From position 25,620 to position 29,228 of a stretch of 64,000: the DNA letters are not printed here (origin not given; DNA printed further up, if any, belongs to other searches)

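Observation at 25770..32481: Tandemly duplicated ~1100-aa lipoproteins that fuse a Listeria-Bacteroides repeat to a sialate-O-acetylesterase-like (GQSNMEM) domain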

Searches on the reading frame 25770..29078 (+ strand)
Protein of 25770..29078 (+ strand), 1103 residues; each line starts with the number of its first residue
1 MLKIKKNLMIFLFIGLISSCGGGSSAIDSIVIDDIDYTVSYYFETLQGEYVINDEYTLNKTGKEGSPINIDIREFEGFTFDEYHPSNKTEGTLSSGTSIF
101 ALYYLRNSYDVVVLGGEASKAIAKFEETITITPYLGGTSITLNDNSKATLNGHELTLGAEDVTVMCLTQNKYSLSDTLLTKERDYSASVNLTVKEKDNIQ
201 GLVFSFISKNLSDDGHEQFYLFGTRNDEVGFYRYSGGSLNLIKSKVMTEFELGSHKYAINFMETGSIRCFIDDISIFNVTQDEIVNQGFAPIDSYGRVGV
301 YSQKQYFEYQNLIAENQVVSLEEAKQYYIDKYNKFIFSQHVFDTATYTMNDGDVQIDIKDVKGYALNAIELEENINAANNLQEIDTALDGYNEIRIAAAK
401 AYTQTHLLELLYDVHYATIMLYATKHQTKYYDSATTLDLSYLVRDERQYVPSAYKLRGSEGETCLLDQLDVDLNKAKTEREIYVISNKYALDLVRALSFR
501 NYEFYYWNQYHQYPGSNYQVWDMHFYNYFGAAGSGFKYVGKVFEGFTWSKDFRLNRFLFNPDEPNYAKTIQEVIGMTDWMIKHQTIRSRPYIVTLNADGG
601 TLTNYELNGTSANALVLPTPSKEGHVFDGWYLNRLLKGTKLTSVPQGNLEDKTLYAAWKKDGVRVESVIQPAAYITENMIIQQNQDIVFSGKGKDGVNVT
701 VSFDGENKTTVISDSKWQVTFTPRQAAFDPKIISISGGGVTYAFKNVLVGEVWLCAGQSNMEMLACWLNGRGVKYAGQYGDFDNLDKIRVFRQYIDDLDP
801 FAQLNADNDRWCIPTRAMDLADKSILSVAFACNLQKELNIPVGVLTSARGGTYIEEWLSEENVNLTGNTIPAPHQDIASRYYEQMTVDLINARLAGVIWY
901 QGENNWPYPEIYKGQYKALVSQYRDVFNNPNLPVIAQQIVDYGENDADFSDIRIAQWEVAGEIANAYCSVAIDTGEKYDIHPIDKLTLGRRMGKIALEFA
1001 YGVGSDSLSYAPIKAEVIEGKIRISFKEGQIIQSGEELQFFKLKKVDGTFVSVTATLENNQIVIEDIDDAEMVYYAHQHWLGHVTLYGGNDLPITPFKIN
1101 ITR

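Call 6: search_protein_families(library=pfam, proteins=[window:25770-29078:+], max_evalue=0.1)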
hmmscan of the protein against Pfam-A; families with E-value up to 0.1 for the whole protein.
window:25770-29078:+ (1103 aa): 2 families
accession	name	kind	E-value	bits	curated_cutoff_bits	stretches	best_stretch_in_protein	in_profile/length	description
PF03629.24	SASA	-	1.2e-18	68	24.8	1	751-981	3-207/226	Carbohydrate esterase, sialic acid-specific acetylesterase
PF09479.16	Flg_new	-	1.6e-09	38.1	27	1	591-656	1-64/65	Listeria-Bacteroides repeat domain (List_Bact_rpt)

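Call 7: search_protein_families(library=ncbifam, proteins=[window:25770-29078:+], max_evalue=0.1)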
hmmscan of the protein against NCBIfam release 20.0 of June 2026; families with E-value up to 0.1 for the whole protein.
window:25770-29078:+ (1103 aa): 2 families
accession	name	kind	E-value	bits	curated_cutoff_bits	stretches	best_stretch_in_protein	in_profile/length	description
TIGR02543.1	List_Bact_rpt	repeat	6.6e-08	32.8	20.95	1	620-661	1-43/44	TIGR02543 family repeat protein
NF033510.3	Ca_tandemer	repeat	0.00021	21.6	50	1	680-724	24-72/96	Ca2+-stabilized repeat-containing adhesin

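Call 12: search_solved_structures(query=window:25770-29078:+, max_evalue=1, show_alignments=2)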
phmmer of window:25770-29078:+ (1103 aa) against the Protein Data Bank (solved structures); distinct sequences matched with E-value up to 1: 12.
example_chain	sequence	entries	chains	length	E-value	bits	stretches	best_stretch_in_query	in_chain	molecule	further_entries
9ega_A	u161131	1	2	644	4.8e-38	133.8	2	879-1099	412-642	Sialate O-acetylesterase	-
7kmm_A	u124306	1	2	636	1.8e-30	108.7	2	675-867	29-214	Sialic acid-specific 9-O-acetylesterase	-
9h4u_A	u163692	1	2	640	3.3e-30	107.8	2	882-1098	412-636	Carbohydrate esterase FI8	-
8f9q_A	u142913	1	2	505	1.5e-20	75.9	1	672-1043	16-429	Sialic acid acetylesterase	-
8f9o_A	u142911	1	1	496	1.7e-20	75.7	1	672-1041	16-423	Sialic acid acetylesterase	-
8f9p_A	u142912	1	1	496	4.3e-20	74.3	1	672-1041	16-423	Sialic acid acetylesterase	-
8f9r_A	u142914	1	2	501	1.2e-16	63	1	672-1004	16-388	Sialic acid acetylesterase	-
2y5p_A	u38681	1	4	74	0.12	13.3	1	591-660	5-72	INTERNALIN B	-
5ag9_A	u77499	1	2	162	0.34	11.8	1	692-742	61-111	Gingipain R2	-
6eh5_A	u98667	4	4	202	0.49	11.2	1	417-513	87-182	Human T Cell Receptor Alpha Chain | 003 TCR Alpha Chain | TCR 003 alpha chain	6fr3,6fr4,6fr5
6eh4_D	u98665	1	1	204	0.5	11.2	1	417-513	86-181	Human T Cell Receptor Alpha Chain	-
2apj_A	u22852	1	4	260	0.91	10.4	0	842-943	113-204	Putative Esterase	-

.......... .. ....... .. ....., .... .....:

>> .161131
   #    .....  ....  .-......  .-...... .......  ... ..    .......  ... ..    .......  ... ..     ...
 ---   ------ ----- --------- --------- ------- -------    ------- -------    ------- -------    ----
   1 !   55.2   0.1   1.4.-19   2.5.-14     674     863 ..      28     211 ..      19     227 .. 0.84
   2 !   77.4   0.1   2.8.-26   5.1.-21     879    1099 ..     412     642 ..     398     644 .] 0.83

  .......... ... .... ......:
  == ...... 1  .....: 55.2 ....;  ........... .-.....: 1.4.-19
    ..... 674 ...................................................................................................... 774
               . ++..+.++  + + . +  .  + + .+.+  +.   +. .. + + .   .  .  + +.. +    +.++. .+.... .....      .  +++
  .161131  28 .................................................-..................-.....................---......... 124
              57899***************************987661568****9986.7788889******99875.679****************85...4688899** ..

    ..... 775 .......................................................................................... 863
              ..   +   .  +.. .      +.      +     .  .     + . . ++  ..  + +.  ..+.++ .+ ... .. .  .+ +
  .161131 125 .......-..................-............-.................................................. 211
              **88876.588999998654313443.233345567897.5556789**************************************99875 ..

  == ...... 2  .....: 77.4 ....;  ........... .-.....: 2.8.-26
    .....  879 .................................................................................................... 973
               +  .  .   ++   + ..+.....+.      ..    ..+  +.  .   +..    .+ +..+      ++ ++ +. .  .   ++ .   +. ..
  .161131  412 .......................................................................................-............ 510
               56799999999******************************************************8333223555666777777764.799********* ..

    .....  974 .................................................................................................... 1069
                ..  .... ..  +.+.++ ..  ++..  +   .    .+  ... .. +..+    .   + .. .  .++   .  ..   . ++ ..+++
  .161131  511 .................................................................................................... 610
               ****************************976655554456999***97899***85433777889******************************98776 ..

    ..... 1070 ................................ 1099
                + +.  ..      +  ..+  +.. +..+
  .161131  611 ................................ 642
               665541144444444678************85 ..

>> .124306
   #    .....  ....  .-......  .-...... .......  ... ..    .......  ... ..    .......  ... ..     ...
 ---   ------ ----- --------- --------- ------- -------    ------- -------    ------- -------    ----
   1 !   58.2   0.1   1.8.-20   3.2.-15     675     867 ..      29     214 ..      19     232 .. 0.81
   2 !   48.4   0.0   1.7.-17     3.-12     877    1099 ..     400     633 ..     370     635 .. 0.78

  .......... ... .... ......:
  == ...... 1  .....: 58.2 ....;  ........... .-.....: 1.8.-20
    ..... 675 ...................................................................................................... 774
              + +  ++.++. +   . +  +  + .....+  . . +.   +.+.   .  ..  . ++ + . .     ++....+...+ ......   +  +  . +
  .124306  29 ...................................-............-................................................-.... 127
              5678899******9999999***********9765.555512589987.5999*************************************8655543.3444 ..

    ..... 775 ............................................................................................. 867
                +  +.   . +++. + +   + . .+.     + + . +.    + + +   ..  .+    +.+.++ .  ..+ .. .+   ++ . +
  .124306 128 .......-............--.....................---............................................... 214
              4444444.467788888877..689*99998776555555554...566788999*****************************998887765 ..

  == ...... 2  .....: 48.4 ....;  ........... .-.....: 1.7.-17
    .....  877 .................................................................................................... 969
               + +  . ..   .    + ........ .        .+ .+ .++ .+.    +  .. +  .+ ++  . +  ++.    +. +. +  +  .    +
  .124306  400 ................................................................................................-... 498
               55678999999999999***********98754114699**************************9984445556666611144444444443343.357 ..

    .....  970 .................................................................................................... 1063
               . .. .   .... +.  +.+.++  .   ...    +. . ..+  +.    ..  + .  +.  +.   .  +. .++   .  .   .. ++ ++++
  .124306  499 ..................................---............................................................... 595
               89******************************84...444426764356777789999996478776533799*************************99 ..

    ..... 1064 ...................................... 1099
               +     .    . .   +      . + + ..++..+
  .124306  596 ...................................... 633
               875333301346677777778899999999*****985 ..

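Call 13: find_homologous_proteins(query=window:25770-29078:+, max_evalue=0.00001)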
Query window:25770-29078:+ (1103 aa): 6 proteins with E <= 0.00001 among 8000 candidates.
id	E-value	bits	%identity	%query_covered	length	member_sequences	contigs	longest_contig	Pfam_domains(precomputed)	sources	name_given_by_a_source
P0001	0.0e+0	2536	100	100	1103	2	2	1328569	PF09479.17,PF03629.25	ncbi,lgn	ncbi:MAG: sialate O-acetylesterase [Bacilli bacterium]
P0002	0.0e+0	1946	74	100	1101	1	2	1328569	PF09479.17,PF03629.25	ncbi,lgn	ncbi:MAG: sialate O-acetylesterase [Bacilli bacterium]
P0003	0.0e+0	1237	50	100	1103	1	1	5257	PF09479.17,PF03629.25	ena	-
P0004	0.0e+0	1204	50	100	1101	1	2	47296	PF09479.17,PF03629.25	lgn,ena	-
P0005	8.8e-30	121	28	21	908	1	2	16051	PF02837.25,PF01522.27,PF03629.25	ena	-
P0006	2.3e-6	44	38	5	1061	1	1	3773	PF19127.7,PF09479.17,PF19085.7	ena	-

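Call 16: find_encoding_contigs(protein=P0004, flank=10000, max_places=4)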
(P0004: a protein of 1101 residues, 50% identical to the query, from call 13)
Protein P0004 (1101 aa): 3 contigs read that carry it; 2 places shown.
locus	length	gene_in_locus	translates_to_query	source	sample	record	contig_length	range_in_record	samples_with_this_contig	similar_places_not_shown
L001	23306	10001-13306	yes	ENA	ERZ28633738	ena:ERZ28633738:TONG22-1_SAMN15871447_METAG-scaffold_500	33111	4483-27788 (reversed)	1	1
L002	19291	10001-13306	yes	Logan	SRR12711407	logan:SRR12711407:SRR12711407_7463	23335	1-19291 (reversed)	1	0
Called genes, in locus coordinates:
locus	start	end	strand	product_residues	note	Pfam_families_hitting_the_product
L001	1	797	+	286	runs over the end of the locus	-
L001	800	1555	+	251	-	-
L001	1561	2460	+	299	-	-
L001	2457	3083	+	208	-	-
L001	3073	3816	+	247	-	PF00005:ABC_tran, PF13304:AAA_21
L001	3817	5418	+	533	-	-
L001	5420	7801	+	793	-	-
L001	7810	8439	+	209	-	-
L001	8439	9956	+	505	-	-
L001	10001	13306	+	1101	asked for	PF09479:Flg_new, PF03629:SASA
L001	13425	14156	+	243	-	-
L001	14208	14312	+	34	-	-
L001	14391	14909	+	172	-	PF13302:Acetyltransf_3, PF13420:Acetyltransf_4 (weak), PF00583:Acetyltransf_1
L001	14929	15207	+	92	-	-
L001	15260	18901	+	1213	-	-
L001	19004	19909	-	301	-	PF01569:PAP2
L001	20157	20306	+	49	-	-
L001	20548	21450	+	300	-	-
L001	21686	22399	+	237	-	PF07947:YhhN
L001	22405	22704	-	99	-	-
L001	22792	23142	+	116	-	-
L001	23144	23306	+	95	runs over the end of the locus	-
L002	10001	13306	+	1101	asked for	PF09479:Flg_new, PF03629:SASA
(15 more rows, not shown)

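Call 17: find_encoding_contigs(protein=P0003, flank=10000, max_places=4)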
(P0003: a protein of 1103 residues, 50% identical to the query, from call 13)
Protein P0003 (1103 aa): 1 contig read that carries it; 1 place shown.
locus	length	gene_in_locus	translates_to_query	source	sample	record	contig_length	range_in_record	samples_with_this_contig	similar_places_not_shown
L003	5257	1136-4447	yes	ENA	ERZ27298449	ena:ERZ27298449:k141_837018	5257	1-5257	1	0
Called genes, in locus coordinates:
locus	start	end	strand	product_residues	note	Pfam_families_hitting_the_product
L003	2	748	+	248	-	?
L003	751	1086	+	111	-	-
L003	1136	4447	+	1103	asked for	PF09479:Flg_new, PF03629:SASA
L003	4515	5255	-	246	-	?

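Call 43: find_encoding_contigs(protein=window:25770-29078:+, flank=500, max_places=3)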
Protein window:25770-29078:+ (1103 aa): 4 contigs read that carry it; 1 place shown.
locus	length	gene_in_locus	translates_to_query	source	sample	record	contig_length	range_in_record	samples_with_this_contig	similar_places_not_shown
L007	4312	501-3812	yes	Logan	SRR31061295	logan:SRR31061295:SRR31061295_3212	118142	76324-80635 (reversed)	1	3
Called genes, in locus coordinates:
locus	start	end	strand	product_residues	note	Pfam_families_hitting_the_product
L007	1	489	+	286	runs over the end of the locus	PF04616:Glyco_hydro_43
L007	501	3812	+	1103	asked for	PF09479:Flg_new, PF03629:SASA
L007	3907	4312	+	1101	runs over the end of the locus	PF09479:Flg_new, PF03629:SASA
